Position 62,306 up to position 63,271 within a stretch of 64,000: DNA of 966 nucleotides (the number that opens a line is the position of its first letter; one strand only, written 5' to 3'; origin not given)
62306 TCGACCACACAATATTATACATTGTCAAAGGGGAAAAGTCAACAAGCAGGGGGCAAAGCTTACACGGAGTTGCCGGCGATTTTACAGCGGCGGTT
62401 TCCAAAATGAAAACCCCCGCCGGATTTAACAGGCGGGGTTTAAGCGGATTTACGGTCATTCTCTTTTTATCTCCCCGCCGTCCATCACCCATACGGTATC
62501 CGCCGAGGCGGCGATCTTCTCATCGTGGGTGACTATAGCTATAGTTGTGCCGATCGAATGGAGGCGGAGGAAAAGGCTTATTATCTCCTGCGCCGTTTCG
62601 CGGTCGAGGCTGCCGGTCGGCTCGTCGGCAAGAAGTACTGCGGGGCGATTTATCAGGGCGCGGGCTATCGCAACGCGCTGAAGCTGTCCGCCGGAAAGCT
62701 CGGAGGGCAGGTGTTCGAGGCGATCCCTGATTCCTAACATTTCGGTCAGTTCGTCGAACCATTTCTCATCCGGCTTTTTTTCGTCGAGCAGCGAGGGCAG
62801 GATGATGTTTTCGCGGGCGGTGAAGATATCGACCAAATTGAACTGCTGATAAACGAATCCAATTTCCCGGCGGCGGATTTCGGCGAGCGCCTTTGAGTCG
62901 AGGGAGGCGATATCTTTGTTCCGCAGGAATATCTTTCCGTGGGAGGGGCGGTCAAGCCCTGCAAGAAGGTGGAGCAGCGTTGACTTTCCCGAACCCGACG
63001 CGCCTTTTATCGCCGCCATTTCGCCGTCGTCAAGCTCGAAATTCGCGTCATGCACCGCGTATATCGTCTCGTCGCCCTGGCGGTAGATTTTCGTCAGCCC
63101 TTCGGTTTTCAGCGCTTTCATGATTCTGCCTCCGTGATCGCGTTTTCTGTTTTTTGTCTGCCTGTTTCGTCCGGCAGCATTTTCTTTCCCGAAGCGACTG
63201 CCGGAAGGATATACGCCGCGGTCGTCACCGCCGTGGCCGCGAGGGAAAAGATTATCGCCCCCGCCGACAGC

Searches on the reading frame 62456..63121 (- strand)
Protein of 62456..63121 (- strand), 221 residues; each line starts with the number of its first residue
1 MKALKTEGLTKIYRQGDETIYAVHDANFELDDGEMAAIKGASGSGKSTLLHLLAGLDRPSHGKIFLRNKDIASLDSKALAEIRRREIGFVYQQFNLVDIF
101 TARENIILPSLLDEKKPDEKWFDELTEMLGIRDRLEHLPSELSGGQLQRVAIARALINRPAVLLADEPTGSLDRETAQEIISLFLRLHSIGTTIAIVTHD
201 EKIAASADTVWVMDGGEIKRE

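Call 52: find_encoding_contigs(protein=window:62456-63121:-, flank=10000, max_places=4)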
Protein window:62456-63121:- (221 aa): 22 contigs read that carry it; 4 places shown.
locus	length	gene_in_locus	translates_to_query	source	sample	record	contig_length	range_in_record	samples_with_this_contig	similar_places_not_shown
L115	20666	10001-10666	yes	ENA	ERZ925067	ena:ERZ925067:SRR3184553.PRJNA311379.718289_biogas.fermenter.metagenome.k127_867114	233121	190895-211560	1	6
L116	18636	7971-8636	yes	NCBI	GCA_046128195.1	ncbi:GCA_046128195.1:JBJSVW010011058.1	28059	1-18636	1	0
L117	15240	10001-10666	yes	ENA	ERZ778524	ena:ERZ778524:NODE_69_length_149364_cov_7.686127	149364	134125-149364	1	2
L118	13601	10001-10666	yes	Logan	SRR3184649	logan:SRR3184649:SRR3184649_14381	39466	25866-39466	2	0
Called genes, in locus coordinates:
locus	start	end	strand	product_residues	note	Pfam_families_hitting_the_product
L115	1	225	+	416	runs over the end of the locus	PF09992:NAGPA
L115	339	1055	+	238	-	-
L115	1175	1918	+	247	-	PF03808:Glyco_tran_WecG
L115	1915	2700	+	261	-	PF01171:ATP_bind_3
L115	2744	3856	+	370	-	PF01208:URO-D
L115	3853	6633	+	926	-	PF09992:NAGPA, PF00395:SLH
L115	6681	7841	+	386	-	PF01408:GFO_IDH_MocA, PF02894:GFO_IDH_MocA_C, PF22725:GFO_IDH_MocA_C3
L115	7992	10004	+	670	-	PF02687:FtsX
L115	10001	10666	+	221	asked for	PF00005:ABC_tran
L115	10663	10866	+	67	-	-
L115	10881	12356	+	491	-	-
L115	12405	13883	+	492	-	-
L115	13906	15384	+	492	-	-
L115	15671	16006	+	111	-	-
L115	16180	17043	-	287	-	PF00730:HhH-GPD, PF00633:HHH (weak), PF10576:EndIII_4Fe-2S (weak)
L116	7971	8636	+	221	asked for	PF00005:ABC_tran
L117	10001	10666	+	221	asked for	PF00005:ABC_tran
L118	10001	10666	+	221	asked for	PF00005:ABC_tran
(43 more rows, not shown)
